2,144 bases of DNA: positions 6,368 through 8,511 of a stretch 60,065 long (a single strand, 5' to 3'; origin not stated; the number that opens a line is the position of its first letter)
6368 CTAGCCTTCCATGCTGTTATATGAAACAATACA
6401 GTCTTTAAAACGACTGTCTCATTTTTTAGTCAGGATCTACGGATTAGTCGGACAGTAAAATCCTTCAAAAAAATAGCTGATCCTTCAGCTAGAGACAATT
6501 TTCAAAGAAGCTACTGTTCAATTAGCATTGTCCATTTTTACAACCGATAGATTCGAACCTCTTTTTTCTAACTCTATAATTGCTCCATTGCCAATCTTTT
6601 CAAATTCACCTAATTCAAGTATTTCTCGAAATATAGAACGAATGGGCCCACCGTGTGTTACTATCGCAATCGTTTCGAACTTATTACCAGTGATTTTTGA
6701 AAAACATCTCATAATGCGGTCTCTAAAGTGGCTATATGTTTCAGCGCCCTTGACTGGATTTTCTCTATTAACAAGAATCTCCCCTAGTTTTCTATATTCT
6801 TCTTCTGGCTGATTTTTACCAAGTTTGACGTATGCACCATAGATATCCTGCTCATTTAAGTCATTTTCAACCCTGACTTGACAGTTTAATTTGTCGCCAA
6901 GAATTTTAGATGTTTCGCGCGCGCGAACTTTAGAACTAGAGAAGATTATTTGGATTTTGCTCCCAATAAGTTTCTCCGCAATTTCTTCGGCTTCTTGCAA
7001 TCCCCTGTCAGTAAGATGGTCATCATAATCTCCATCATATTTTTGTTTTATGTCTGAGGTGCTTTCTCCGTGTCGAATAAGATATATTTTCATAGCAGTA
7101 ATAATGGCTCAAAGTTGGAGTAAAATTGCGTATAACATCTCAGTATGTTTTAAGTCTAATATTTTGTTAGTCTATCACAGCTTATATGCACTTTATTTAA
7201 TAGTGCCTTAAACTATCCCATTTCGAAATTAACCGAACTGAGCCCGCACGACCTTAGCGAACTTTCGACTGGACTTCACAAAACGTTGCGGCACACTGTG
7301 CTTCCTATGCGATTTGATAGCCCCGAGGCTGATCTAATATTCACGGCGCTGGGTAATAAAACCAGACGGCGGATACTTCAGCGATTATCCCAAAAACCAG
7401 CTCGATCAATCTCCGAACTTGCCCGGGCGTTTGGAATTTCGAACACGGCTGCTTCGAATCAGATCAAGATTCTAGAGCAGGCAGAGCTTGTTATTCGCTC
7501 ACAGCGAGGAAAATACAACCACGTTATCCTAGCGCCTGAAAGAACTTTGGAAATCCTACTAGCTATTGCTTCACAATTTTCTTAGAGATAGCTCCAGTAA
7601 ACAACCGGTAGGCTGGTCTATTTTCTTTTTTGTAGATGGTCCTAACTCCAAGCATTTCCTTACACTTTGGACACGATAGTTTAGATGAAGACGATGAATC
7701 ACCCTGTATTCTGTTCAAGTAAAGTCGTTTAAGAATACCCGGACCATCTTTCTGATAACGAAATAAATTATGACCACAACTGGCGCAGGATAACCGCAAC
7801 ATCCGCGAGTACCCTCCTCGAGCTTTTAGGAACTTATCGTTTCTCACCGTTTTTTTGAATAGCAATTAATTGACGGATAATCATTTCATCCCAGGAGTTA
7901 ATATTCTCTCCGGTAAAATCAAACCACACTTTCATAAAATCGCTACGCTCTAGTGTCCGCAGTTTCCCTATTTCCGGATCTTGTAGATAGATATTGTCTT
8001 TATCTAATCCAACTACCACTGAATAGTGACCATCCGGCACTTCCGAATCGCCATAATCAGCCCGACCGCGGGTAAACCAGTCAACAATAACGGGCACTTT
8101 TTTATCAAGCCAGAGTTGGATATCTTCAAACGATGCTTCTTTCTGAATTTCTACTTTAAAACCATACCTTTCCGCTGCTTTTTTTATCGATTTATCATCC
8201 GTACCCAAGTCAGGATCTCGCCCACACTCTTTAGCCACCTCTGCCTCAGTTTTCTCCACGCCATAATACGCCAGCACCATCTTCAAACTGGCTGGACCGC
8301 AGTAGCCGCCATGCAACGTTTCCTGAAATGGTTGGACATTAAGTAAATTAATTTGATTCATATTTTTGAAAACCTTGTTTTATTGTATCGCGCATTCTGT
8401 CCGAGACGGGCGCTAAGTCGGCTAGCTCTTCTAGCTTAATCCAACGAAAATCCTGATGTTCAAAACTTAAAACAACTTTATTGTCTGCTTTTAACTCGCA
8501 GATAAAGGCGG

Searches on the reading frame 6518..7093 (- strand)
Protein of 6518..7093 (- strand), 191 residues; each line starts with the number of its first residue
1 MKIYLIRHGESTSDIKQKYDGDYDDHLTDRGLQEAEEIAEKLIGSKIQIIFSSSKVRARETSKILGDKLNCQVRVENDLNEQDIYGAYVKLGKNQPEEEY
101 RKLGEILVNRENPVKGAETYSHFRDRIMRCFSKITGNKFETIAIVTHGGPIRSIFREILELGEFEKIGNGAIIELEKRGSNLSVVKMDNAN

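Call 70: search_protein_families(library=pfam, max_evalue=0.001, proteins=[window:6518-7093:-])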
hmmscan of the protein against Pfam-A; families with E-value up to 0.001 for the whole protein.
window:6518-7093:- (191 aa): 1 family
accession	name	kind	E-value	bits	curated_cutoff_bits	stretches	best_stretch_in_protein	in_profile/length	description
PF00300.27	His_Phos_1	-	3.4e-32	112.1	21.7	1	3-187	1-191/194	Histidine phosphatase superfamily (branch 1)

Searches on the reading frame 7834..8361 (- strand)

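Call 70: search_protein_families(library=pfam, max_evalue=0.001, proteins=[window:7834-8361:-])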
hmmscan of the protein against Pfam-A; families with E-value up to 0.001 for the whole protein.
window:7834-8361:- (175 aa): 4 families
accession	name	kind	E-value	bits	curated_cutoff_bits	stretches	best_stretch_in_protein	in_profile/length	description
PF13529.12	Peptidase_C39_2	-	1.1e-17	65.3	24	1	17-129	12-142/143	Peptidase_C39 like family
PF03412.21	Peptidase_C39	-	1.7e-15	57.5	22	1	21-146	13-121/133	Peptidase C39 family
PF12385.14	Peptidase_C70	-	7.7e-07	29.5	19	1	16-135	15-129/141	Papain-like cysteine protease AvrRpt2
PF14399.12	BtrH_N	-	0.00042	21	29.7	0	57-129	54-134/134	Butirosin biosynthesis protein H, N-terminal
